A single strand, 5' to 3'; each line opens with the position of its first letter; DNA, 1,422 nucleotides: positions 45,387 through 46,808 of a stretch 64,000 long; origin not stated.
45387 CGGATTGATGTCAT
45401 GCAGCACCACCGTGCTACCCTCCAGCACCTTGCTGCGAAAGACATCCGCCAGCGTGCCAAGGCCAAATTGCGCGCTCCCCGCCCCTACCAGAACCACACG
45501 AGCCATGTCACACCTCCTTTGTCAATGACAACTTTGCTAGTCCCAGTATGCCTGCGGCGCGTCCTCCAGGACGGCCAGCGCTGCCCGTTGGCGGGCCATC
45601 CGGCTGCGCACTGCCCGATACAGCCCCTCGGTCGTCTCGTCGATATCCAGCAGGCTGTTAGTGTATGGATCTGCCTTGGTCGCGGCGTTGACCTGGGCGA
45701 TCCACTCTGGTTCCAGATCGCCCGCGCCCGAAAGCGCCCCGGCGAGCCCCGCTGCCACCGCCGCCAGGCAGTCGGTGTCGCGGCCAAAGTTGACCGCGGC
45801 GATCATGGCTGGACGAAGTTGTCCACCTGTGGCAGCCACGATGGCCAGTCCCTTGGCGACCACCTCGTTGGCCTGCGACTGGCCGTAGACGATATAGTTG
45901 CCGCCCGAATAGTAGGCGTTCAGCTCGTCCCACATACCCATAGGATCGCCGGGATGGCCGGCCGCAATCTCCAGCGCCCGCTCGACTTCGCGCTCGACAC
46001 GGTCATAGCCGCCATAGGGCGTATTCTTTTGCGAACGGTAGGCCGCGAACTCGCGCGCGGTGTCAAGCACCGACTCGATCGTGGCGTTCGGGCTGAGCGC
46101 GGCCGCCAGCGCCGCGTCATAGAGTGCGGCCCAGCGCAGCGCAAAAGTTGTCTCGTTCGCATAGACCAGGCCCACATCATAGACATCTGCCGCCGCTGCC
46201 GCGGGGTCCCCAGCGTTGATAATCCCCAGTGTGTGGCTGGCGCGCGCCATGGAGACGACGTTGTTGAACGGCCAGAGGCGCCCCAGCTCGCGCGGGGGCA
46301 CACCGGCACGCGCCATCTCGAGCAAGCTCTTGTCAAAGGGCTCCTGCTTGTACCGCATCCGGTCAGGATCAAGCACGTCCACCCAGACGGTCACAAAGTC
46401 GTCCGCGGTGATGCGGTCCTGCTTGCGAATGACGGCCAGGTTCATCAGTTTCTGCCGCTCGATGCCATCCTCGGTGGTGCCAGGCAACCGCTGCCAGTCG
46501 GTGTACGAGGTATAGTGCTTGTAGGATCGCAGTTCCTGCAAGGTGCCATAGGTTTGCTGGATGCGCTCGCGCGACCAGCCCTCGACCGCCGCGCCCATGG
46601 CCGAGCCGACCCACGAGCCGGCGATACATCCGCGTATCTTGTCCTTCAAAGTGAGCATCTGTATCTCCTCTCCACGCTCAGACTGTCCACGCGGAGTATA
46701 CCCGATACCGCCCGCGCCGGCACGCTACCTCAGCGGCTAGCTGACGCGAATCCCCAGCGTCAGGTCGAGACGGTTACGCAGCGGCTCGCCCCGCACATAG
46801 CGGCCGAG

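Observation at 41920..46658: Four-gene operon: ADP-ribosylglycohydrolase-fold protein, GH4 glycosidase, CoADR/Nox-type flavoprotein disulfide reductase, Fe-S Old Yellow Enzyme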

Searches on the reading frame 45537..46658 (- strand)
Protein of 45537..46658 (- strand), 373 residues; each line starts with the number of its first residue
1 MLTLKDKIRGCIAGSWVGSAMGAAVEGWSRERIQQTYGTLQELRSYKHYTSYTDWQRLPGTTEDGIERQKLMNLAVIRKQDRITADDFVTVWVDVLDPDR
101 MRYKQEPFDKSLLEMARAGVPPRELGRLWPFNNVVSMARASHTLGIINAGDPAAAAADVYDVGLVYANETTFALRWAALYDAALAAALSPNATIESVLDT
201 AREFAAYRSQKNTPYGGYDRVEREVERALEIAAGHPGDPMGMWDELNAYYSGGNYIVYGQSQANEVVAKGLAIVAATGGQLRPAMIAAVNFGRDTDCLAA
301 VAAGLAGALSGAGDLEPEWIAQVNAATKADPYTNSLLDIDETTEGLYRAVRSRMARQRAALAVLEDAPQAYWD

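Call 3: search_protein_families(library=pfam, proteins=[window:45537-46658:-])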
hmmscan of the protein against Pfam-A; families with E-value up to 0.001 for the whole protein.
window:45537-46658:- (373 aa): 1 family
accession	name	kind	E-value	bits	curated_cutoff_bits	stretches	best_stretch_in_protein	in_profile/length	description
PF03747.19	ADP_ribosyl_GH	-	1.1e-29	104.4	26.2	1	10-316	1-285/287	ADP-ribosylglycohydrolase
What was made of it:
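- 45537..46658 (-): ARH-fold protein (373 aa) from a divergent subfamily of ADP-ribosylglycohydrolase-like di-metal hydrolases. It is the variable first gene of the block. PF03747 at 104 bits (call 3).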

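Call 4: search_protein_families(library=ncbifam, proteins=[window:45537-46658:-])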
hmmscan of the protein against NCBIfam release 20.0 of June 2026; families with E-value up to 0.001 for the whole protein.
window:45537-46658:- (373 aa): 2 families
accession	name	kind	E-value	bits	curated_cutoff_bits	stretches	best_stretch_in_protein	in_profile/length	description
TIGR02662.1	dinitro_DRAG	equivalog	4.9e-07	29.3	337.05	0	280-327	224-271/287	ADP-ribosyl-[dinitrogen reductase] hydrolase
NF041672.1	ADPriboarghdlase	equivalog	1.4e-05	24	490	1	281-330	300-349/361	ADP-ribosylarginine hydrolase Tri1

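Call 12: find_homologous_proteins(query=window:45537-46658:-)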
Query window:45537-46658:- (373 aa): 977 proteins with E <= 0.001 among 8000 candidates; the best 120 are listed.
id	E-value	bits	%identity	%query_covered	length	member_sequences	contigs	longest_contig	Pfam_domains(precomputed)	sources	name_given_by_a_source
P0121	2.6e-241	818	98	100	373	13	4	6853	PF03747.20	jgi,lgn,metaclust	metaclust:\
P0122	2.9e-219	746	90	100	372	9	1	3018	PF03747.20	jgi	jgi:ADP-ribosylglycohydrolase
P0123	4.6e-215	732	88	100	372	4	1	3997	PF03747.20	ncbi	ncbi:MAG: ADP-ribosylglycohydrolase family protein [Anaerolineae bacterium]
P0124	8.7e-211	718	86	100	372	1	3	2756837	PF03747.20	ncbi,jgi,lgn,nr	ncbi:MAG: ADP-ribosylglycohydrolase family protein [Anaerolineae bacterium]|jgi:ADP-ribosylglycohydr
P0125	2.9e-208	710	84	100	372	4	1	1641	PF03747.20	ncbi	-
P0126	3.9e-193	660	81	100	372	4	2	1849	PF03747.20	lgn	-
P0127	1.2e-190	652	80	99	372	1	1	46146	PF03747.20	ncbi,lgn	-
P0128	4.4e-190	650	79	100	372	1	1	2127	PF03747.20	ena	-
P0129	1.3e-187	642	79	100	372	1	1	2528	PF03747.20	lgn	-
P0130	3.4e-185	634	77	100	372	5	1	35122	PF03747.20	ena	-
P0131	1.1e-181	622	76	99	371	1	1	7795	PF03747.20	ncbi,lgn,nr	ncbi:MAG: ADP-ribosylglycohydrolase family protein [Chloroflexi bacterium]|nr:ADP-ribosylglycohydrol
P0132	3.5e-181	620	76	99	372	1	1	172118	PF03747.20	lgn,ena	-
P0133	5.4e-177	607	75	100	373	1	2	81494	PF03747.20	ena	-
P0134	2.5e-174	598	73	99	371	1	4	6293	PF03747.20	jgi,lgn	jgi:ADP-ribosylglycohydrolase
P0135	1.5e-173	595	75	98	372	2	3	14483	PF03747.20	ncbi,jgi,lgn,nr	ncbi:MAG: hypothetical protein FJZ90_05955 [Chloroflexi bacterium]|nr:hypothetical protein [Chlorofl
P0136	1.6e-173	595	73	98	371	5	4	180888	PF03747.20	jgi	jgi:ADP-ribosylglycohydrolase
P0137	1.0e-172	593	73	98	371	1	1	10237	PF03747.20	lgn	-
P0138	1.1e-172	592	73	98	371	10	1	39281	PF03747.20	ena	-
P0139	2.3e-172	591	72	98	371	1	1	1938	PF03747.20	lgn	-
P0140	1.4e-171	589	73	99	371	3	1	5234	PF03747.20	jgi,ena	-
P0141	1.7e-170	585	73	98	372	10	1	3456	PF03747.20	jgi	jgi:ADP-ribosylglycohydrolase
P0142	5.2e-170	584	72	98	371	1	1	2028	PF03747.20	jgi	jgi:ADP-ribosylglycohydrolase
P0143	3.9e-168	578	71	99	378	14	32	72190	PF03747.20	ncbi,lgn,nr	ncbi:MAG TPA: hypothetical protein GX714_10735 [Chloroflexi bacterium]|nr:hypothetical protein [Chlo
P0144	1.1e-167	576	72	99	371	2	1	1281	PF03747.20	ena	-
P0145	1.3e-167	576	73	99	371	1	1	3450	PF03747.20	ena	-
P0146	3.6e-167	574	75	93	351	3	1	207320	PF03747.20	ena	-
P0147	1.7e-166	572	71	98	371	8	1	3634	PF03747.20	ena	-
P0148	1.9e-165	569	71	97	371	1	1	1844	PF03747.20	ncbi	-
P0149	2.5e-165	568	70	99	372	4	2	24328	PF03747.20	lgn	-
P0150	2.0e-164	565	71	100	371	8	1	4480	PF03747.20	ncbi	-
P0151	2.0e-164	565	70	98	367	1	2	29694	PF03747.20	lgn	-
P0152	8.5e-163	560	70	98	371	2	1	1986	PF03747.20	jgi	-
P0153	1.9e-161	556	68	98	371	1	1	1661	PF03747.20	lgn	-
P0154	3.3e-161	555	70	97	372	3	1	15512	PF03747.20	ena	-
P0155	1.1e-159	550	69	97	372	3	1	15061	PF03747.20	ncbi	ncbi:MAG: ADP-ribosylglycohydrolase family protein [Anaerolineales bacterium]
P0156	7.7e-158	544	69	96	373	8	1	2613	PF03747.20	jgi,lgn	jgi:ADP-ribosylglycohydrolase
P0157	3.4e-155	535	68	99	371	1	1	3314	PF03747.20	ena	-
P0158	7.7e-154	531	66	99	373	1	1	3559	PF03747.20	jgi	-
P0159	2.8e-153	529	65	98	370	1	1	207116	PF03747.20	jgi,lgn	jgi:ADP-ribosylglycohydrolase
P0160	2.9e-152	525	67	96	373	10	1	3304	PF03747.20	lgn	-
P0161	3.9e-151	522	65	98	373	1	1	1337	PF03747.20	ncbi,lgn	-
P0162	1.9e-149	516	67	96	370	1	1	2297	PF03747.20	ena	-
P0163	4.4e-148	512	64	98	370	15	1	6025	PF03747.20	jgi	-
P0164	1.6e-147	510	64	98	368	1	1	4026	PF03747.20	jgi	jgi:ADP-ribosylglycohydrolase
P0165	1.9e-147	510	64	95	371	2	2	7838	PF03747.20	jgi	jgi:ADP-ribosylglycohydrolase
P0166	2.5e-147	509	65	96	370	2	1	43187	PF03747.20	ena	-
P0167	2.9e-147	509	65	99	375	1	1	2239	PF03747.20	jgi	jgi:ADP-ribosylglycohydrolase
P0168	3.6e-147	509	63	98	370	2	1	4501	PF03747.20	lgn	-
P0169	4.3e-147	508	63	98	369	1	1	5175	PF03747.20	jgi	jgi:ADP-ribosylglycohydrolase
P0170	9.8e-147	507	66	95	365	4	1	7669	PF03747.20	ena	-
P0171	1.1e-146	507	62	98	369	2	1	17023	PF03747.20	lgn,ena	-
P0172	1.3e-146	507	63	98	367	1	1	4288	PF03747.20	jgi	jgi:ADP-ribosylglycohydrolase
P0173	1.7e-146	506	64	98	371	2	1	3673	PF03747.20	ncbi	-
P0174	2.5e-146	506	63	98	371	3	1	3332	PF03747.20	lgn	-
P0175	3.9e-146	505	63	98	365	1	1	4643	PF03747.20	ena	-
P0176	4.2e-146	505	64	98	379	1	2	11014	PF03747.20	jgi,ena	jgi:ADP-ribosylglycohydrolase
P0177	4.3e-146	505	64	98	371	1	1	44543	PF03747.20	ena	-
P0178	4.8e-146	505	64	95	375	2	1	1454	PF03747.20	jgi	-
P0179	7.8e-146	504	65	97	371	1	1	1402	PF03747.20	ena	-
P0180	7.8e-146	504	64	97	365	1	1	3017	PF03747.20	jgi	jgi:ADP-ribosylglycohydrolase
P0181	8.8e-146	504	64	95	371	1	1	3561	PF03747.20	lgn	-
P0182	1.1e-145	504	63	98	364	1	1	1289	PF03747.20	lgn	-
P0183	1.3e-145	503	64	97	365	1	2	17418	PF03747.20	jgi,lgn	jgi:ADP-ribosylglycohydrolase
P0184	1.3e-145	503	64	98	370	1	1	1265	PF03747.20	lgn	-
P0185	1.5e-145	503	65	91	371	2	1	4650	PF03747.20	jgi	-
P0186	1.6e-145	503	63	98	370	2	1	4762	PF03747.20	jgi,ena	-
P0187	1.7e-145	503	63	98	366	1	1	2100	PF03747.20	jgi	jgi:ADP-ribosylglycohydrolase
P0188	1.8e-145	503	63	98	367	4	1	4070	PF03747.20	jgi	jgi:ADP-ribosylglycohydrolase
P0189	2.6e-145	502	64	95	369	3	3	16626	PF03747.20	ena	-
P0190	3.7e-145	502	64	96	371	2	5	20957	PF03747.20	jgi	jgi:ADP-ribosylglycohydrolase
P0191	3.8e-145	502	63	98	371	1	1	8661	PF03747.20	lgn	-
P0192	4.0e-145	502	65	97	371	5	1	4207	PF03747.20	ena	-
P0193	4.3e-145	502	65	97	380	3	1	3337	PF03747.20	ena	-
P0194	7.8e-145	501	62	98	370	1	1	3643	PF03747.20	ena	-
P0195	8.6e-145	501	64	98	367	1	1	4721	PF03747.20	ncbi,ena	-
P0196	8.6e-145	501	64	95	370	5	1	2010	PF03747.20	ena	-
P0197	9.4e-145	501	62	98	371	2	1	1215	PF03747.20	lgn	-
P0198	1.1e-144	500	61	97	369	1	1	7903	PF03747.20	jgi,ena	jgi:ADP-ribosylglycohydrolase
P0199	1.2e-144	500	63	98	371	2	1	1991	PF03747.20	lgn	-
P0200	1.2e-144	500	61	98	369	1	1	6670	PF03747.20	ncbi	ncbi:MAG: ADP-ribosylglycohydrolase family protein [bacterium]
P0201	2.7e-144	499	62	98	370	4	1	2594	PF03747.20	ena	-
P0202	2.9e-144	499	64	95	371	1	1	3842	PF03747.20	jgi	jgi:ADP-ribosylglycohydrolase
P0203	3.0e-144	499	64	95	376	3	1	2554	PF03747.20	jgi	jgi:ADP-ribosylglycohydrolase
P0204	3.6e-144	499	63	98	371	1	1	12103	PF03747.20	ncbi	-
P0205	3.7e-144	499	63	95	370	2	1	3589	PF03747.20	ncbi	-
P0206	3.9e-144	499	63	95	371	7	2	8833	PF03747.20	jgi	jgi:ADP-ribosylglycohydrolase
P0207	4.3e-144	498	62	98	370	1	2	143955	PF03747.20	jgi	-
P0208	4.9e-144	498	64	98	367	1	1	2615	PF03747.20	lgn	-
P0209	5.9e-144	498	64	98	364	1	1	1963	PF03747.20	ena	-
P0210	6.9e-144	498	61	98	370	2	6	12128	PF03747.20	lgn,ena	-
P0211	7.8e-144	498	63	99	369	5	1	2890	PF03747.20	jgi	jgi:ADP-ribosylglycohydrolase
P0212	8.1e-144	498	63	98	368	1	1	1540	PF03747.20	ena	-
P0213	8.7e-144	497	62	99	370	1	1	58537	PF03747.20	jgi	jgi:ADP-ribosylglycohydrolase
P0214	1.2e-143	497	65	95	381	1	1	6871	PF03747.20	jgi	jgi:ADP-ribosylglycohydrolase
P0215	1.7e-143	496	64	98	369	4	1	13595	PF03747.20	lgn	-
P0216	2.0e-143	496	62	98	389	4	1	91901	PF03747.20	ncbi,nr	ncbi:hypothetical protein FJZ31_04230 [Candidatus Poribacteria bacterium]|nr:hypothetical protein [C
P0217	2.4e-143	496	64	96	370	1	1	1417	PF03747.20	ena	-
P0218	3.0e-143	496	63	95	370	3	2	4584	PF03747.20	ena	-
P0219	3.3e-143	496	65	97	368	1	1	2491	PF03747.20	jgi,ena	-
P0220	4.8e-143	495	62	98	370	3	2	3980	PF03747.20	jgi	jgi:ADP-ribosylglycohydrolase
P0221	4.8e-143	495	64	96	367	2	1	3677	PF03747.20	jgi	-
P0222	5.6e-143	495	63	98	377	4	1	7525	PF03747.20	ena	-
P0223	5.7e-143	495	65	97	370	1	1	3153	PF03747.20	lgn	-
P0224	5.9e-143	495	64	97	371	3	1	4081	PF03747.20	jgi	-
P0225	6.0e-143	495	62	97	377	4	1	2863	PF03747.20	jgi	jgi:ADP-ribosylglycohydrolase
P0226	6.1e-143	495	63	97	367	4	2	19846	PF03747.20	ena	-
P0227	7.0e-143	494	65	95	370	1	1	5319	PF03747.20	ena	-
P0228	7.2e-143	494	66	94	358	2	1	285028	PF03747.20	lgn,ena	-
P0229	8.2e-143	494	61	98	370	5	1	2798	PF03747.20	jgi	-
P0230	8.3e-143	494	63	98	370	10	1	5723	PF03747.20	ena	-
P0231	8.6e-143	494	63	95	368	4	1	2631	PF03747.20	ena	-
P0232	1.2e-142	494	63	98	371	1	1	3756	PF03747.20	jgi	jgi:ADP-ribosylglycohydrolase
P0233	1.2e-142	494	62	98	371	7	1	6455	PF03747.20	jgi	-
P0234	1.9e-142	493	63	95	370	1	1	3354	PF03747.20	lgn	-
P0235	3.3e-142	492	62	98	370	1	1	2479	PF03747.20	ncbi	-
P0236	3.8e-142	492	64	96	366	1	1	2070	PF03747.20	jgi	jgi:ADP-ribosylglycohydrolase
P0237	3.8e-142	492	62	98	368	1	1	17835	PF03747.20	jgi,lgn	jgi:ADP-ribosylglycohydrolase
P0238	4.2e-142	492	60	98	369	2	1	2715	PF03747.20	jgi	-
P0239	4.9e-142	492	63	95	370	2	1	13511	PF03747.20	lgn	-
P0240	7.7e-142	491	64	95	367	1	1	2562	PF03747.20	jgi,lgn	-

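Call 14: find_related_loci(query=A1, collection=genome_contigs, flank=10000)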
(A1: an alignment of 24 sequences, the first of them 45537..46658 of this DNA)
Query A1 (373 aa) in genome_contigs; peptide patterns used: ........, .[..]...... (x = any residue, [..] = any of these).
311 stretches matched a pattern; 229 encode a relative of the query (tblastn E <= 1e-3); the best 80 are kept; 80 distinct loci.
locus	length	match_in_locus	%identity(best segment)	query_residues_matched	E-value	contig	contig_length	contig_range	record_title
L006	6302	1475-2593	98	1-373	0e+0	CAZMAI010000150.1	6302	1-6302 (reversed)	MAG TPA_asm: uncultured Anaerolineales bacterium isolate binchicken_co43_236 genome assembly, contig: NODE_21596_length_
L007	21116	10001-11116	96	1-372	0e+0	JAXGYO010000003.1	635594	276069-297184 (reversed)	MAG: Anaerolineae bacterium isolate AnMBR.bin515 bin515_3, whole genome shotgun sequence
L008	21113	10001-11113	86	1-372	0e+0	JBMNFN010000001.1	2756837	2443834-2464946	MAG: Anaerolineae bacterium isolate SBF912LR0HQ0030 contig_58039, whole genome shotgun sequence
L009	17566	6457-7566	80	1-371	0e+0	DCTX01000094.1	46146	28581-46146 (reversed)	MAG TPA_asm: Anaerolineales bacterium UBA1429 UBA1429_contig_9029, whole genome shotgun sequence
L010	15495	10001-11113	77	1-372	0e+0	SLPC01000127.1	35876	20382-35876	MAG: Anaerolineae bacterium isolate CSSed165cm_48 CSSed16-5cm-1560, whole genome shotgun sequence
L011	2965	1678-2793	78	1-373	0e+0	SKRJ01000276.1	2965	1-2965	MAG: Anaerolineae bacterium isolate CSSed162cmA_480 CSSed16-2cmA-203085, whole genome shotgun sequence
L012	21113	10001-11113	80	1-372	4e-180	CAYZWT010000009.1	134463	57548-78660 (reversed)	MAG TPA_asm: uncultured Anaerolineales bacterium isolate SRP241326_co4_134 genome assembly, contig: NODE_194_length_1344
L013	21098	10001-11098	73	1-367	2e-178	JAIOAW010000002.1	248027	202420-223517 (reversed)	MAG: Chloroflexota bacterium isolate S1bins96 c_000000000002, whole genome shotgun sequence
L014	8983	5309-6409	75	1-368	2e-177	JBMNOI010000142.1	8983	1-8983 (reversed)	MAG: Anaerolineae bacterium isolate SBF912SR2HQ0070 scaffold_35278_c1, whole genome shotgun sequence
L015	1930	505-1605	76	1-368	0e+0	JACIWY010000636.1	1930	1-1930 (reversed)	MAG: Chloroflexota bacterium isolate MAG-38 Chloroflexota_C3_bin14_Scaffold_636, whole genome shotgun sequence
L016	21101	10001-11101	72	1-368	1e-167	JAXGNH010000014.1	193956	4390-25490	MAG: Anaerolineae bacterium isolate AnMBR.bin251 bin251_14, whole genome shotgun sequence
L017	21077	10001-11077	67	1-359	3e-157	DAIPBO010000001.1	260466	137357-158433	MAG TPA_asm: Chloroflexota bacterium isolate CTOTU19791 NODE_13_length_260466_cov_8.622205, whole genome shotgun sequenc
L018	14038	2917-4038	71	1-368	3e-157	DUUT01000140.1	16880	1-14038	MAG TPA_asm: Chloroflexota bacterium isolate AS08sgBPME_257 189051_AS08, whole genome shotgun sequence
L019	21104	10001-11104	67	1-368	6e-154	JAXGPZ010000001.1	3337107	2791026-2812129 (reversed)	MAG: Anaerolineae bacterium isolate AnMBR.bin314 bin314_1, whole genome shotgun sequence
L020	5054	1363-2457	64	1-366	8e-155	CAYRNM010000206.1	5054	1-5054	MAG TPA_asm: uncultured Anaerolineae bacterium isolate SRP098346_co1_12 genome assembly, contig: NODE_24928_length_5054_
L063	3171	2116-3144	51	1-359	1e-106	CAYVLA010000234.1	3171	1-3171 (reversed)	MAG TPA_asm: Candidatus Hadarchaeota archaeon isolate binchicken_co395_161 genome assembly, contig: NODE_24216_length_31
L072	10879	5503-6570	43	4-365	1e-92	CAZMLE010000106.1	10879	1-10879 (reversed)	MAG TPA_asm: uncultured Pirellulales bacterium isolate binchicken_co103_323 genome assembly, contig: NODE_6768_length_10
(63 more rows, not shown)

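Call 23: search_solved_structures(query=window:45537-46658:-, max_evalue=0.01)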
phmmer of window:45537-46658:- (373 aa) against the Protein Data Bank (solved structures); distinct sequences matched with E-value up to 0.01: 7.
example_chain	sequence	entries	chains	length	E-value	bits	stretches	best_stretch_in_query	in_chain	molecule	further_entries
1t5j_A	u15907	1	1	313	3e-08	36.6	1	262-321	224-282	Hypothetical protein MJ1187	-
2woc_A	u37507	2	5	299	0.00015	24.5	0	282-325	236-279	ADP-RIBOSYL-[DINITROGEN REDUCTASE] GLYCOHYDROLASE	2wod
2woe_A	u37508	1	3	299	0.00015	24.5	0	282-325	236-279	ADP-RIBOSYL-[DINITROGEN REDUCTASE] GLYCOHYDROLASE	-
8za7_A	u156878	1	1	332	0.00099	21.8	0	277-324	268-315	Lmo0067 protein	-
6g1p_A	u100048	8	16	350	0.0027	20.4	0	281-329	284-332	ADP-ribosylhydrolase like 2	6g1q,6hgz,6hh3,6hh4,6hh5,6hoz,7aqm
2qty_A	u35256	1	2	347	0.0032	20.1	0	276-335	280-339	Poly(ADP-ribose) glycohydrolase ARH3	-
3g9d_A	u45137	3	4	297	0.0049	19.5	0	283-324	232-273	Dinitrogenase reductase activating glucohydrolase | Dinitrogenase reductase activacting glicohydrolase | ADP-ribosyl-(Dinitrogen reductase) hydrolase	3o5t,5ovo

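Call 26: find_encoding_contigs(protein=P0127, flank=10000, max_places=2)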
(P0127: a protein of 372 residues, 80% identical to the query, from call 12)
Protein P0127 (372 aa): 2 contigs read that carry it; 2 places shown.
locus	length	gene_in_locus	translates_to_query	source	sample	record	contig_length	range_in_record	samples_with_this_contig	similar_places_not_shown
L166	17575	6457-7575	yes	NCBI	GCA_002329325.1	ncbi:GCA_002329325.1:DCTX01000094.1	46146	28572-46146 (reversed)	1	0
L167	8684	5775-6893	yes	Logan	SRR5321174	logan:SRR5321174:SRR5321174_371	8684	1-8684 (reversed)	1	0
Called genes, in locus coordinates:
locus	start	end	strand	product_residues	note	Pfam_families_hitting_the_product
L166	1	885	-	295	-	?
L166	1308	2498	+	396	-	PF02746:MR_MLE_N, PF13378:MR_MLE_C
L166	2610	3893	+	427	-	PF13393:tRNA-synt_His, PF00587:tRNA-synt_2b, PF13393:tRNA-synt_His, PF03129:HGTP_anticodon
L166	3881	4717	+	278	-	PF01513:NAD_kinase, PF20143:NAD_kinase_C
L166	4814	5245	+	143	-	PF00903:Glyoxalase, PF13468:Glyoxalase_3 (weak), PF13669:Glyoxalase_4, PF18029:Glyoxalase_6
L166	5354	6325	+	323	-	PF02826:2-Hacid_dh_C, PF00670:AdoHcyase_NAD (weak)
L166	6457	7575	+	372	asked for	PF03747:ADP_ribosyl_GH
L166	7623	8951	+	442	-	PF02746:MR_MLE_N, PF13378:MR_MLE_C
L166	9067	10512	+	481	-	PF13660:DUF4147, PF05161:MOFRL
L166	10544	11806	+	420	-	PF03952:Enolase_N, PF00113:Enolase_C, PF13378:MR_MLE_C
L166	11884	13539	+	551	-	PF02776:TPP_enzyme_N, PF00205:TPP_enzyme_M, PF02775:TPP_enzyme_C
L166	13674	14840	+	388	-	PF13439:Glyco_transf_4, PF13579:Glyco_trans_4_4, PF20706:GT4-conflict (weak), PF00534:Glycos_transf_1, PF13692:Glyco_trans_1_4, PF13524:Glyco_trans_1_2 (faint)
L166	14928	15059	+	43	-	-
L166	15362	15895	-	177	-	PF12705:PDDEXK_1, PF01930:Cas_Cas4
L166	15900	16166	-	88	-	-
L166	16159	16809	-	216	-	-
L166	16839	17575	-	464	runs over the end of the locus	PF13240:Zn_Ribbon_1 (weak), PF13248:Zn_ribbon_3 (weak), PF13414:TPR_11 (faint), PF00515:TPR_1 (weak), PF07719:TPR_2 (weak), PF13181:TPR_8 (faint), PF13620:CarboxypepD_reg (weak)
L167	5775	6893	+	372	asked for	PF03747:ADP_ribosyl_GH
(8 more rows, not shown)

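Call 27: find_encoding_contigs(protein=P0132, flank=10000, max_places=2)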
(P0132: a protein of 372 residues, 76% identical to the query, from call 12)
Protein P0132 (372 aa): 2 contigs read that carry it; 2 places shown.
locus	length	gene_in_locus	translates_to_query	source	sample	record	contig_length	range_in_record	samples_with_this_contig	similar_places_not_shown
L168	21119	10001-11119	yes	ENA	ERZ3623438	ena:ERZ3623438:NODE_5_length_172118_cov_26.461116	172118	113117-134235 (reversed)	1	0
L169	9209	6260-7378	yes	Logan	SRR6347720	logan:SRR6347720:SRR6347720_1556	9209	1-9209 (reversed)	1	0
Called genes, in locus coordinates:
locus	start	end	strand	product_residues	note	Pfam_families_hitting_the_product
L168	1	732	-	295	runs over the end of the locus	PF01145:Band_7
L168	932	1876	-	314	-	-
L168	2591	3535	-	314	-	-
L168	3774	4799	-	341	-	PF00753:Lactamase_B, PF12706:Lactamase_B_2 (weak)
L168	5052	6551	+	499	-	PF07881:Fucose_iso_N1, PF07882:Fucose_iso_N2, PF02952:Fucose_iso_C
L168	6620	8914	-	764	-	PF00514:Arm (faint), PF02985:HEAT (faint), PF13513:HEAT_EZ (faint), PF13646:HEAT_2, PF03130:HEAT_PBS (faint), PF12717:Cnd1 (faint), PF23227:HEAT_MROH2B_C (faint), PF13646:HEAT_2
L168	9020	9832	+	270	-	-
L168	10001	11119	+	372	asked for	PF03747:ADP_ribosyl_GH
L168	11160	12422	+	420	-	PF02056:Glyco_hydro_4, PF11975:Glyco_hydro_4C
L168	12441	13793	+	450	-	PF01266:DAO (faint), PF03486:HI0933_like (faint), PF07992:Pyr_redox_2, PF13450:NAD_binding_8 (faint), PF00070:Pyr_redox, PF02852:Pyr_redox_dim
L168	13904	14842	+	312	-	PF00724:Oxidored_FMN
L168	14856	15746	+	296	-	PF02517:Rce1-like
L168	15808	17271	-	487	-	PF22848:ASD1_dom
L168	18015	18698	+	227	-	PF13189:Cytidylate_kin2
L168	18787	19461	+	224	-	PF13189:Cytidylate_kin2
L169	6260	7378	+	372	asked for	PF03747:ADP_ribosyl_GH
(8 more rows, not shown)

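Call 60: search_protein_families(library=pfam, proteins=[L063:1616-2095:+, L072:6610-8004:+, L014:1205-2200:+], max_evalue=0.00001)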
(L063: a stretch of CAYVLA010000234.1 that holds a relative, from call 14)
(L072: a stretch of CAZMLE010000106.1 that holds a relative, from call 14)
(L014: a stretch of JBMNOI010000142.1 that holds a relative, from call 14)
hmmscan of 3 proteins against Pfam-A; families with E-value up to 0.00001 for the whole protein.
L063:1616-2095:+ (159 aa): 1 family
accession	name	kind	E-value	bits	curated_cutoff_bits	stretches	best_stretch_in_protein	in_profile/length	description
PF03479.20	PCC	-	2.1e-23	83.3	25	1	18-130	1-116/117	Plants and Prokaryotes Conserved (PCC) domain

L072:6610-8004:+ (464 aa): 3 families
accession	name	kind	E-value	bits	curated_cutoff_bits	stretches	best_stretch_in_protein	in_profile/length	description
PF12831.13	FAD_oxidored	-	2e-89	301.3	27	2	65-260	1-180/416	FAD dependent oxidoreductase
PF01134.28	GIDA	-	3.6e-06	26.7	22.1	1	65-143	1-63/391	Glucose inhibited division protein A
PF07992.20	Pyr_redox_2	-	6.7e-06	26.2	26.1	0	64-117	1-50/291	Pyridine nucleotide-disulphide oxidoreductase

L014:1205-2200:+ (331 aa): 0 families
